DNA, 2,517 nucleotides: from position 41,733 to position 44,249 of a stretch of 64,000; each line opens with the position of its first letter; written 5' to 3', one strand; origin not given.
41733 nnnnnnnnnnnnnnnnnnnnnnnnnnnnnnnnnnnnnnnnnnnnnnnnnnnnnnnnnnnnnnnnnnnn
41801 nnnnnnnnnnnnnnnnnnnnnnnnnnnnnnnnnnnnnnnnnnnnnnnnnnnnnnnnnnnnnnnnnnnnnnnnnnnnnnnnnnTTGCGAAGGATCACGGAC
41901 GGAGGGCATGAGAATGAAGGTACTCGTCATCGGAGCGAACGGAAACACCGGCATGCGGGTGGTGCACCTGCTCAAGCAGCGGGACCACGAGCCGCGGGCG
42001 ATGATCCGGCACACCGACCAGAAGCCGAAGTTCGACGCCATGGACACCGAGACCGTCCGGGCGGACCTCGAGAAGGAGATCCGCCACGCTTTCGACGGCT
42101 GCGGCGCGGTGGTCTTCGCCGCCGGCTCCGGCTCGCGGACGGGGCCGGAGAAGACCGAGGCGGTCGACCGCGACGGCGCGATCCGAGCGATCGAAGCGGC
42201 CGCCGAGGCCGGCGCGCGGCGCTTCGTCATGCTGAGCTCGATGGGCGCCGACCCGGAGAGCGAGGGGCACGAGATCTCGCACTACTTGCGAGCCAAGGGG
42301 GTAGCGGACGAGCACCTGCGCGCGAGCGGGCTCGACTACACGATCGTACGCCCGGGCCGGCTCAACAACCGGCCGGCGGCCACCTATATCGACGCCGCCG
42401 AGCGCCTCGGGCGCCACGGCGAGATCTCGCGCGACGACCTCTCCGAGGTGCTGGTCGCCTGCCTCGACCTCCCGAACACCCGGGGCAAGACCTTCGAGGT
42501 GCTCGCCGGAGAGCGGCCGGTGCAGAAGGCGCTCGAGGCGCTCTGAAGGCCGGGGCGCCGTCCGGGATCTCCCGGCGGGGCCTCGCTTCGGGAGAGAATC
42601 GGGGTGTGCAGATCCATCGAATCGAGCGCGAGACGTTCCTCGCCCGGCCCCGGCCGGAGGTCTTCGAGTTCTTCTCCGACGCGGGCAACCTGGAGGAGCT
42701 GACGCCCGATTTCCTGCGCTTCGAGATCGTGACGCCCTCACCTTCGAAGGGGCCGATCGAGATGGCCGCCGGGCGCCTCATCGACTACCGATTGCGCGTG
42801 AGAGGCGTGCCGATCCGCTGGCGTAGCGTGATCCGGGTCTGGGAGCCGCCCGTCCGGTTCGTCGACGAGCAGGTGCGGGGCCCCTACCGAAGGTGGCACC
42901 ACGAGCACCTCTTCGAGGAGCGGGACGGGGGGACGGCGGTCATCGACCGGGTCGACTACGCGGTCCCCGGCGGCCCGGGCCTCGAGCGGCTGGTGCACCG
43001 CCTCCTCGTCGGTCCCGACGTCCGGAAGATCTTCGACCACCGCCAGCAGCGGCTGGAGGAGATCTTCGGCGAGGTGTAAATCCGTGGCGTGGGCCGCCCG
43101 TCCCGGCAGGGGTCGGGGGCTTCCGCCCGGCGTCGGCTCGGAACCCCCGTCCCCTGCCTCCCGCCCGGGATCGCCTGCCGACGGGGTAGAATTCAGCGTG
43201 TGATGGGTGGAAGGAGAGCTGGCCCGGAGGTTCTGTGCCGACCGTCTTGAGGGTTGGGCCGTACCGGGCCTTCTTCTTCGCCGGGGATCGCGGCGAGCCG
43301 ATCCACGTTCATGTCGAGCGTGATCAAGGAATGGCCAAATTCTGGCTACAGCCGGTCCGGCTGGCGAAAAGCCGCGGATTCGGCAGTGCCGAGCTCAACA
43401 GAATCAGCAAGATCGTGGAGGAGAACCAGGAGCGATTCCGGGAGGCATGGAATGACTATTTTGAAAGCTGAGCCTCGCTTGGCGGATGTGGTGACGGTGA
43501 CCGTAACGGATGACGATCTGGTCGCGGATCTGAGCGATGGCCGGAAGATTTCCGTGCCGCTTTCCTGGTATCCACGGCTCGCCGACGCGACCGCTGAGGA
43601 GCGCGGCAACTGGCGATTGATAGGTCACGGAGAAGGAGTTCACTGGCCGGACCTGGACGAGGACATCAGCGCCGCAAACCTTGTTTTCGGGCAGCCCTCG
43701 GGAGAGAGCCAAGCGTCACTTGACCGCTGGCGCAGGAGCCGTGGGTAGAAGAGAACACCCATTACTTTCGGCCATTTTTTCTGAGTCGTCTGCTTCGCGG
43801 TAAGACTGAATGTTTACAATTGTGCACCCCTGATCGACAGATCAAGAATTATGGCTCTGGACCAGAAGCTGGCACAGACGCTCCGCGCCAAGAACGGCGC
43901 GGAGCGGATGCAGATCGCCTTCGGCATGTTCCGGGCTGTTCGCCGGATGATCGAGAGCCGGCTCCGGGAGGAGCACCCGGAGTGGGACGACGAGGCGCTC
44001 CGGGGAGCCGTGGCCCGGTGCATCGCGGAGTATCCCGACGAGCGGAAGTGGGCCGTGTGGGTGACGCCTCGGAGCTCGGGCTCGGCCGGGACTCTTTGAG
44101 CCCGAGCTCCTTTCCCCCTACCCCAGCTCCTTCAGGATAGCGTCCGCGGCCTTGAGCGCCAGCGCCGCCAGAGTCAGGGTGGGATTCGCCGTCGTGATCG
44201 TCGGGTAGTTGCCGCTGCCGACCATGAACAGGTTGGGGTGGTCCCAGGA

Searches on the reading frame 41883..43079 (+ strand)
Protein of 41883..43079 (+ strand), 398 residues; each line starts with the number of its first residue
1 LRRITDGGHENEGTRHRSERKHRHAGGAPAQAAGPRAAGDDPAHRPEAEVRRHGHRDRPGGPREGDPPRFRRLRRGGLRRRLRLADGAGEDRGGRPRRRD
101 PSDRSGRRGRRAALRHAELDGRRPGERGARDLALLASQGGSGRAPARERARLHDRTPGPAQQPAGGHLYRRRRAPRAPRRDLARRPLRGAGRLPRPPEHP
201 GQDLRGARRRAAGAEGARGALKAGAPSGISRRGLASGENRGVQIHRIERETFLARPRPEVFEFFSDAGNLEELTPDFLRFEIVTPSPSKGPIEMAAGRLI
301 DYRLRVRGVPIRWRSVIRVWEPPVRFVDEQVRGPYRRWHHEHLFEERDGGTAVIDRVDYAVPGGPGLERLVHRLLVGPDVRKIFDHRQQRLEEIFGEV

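Call 31: search_protein_families(library=pfam, proteins=[window:41883-43079:+], max_evalue=0.00001)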
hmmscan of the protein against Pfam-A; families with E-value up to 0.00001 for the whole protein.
window:41883-43079:+ (398 aa): 1 family
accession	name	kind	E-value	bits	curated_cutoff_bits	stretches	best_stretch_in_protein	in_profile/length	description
PF03364.25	Polyketide_cyc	-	2.7e-08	34.6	23.4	1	254-371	2-110/126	Polyketide cyclase / dehydrase and lipid transport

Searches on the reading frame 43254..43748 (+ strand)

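Call 31: search_protein_families(library=pfam, proteins=[window:43254-43748:+], max_evalue=0.00001)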
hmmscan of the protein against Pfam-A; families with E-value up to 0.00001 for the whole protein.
window:43254-43748:+ (164 aa): 1 family
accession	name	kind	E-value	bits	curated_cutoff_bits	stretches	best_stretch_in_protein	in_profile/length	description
PF10387.14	DUF2442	-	2.6e-21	76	23.9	1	79-147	1-70/72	Protein of unknown function (DUF2442)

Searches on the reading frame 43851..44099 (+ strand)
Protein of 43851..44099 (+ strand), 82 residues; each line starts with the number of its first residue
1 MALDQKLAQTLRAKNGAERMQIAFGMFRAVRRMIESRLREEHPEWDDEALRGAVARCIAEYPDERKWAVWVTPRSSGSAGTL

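Call 31: search_protein_families(library=pfam, proteins=[window:43851-44099:+], max_evalue=0.00001)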
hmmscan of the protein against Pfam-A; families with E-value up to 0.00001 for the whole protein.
window:43851-44099:+ (82 aa): 1 family
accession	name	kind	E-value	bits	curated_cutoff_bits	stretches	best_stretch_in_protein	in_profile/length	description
PF18993.5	Rv0078B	-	6.7e-10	39.3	27.1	1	13-64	2-53/63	Rv0078B-related antitoxin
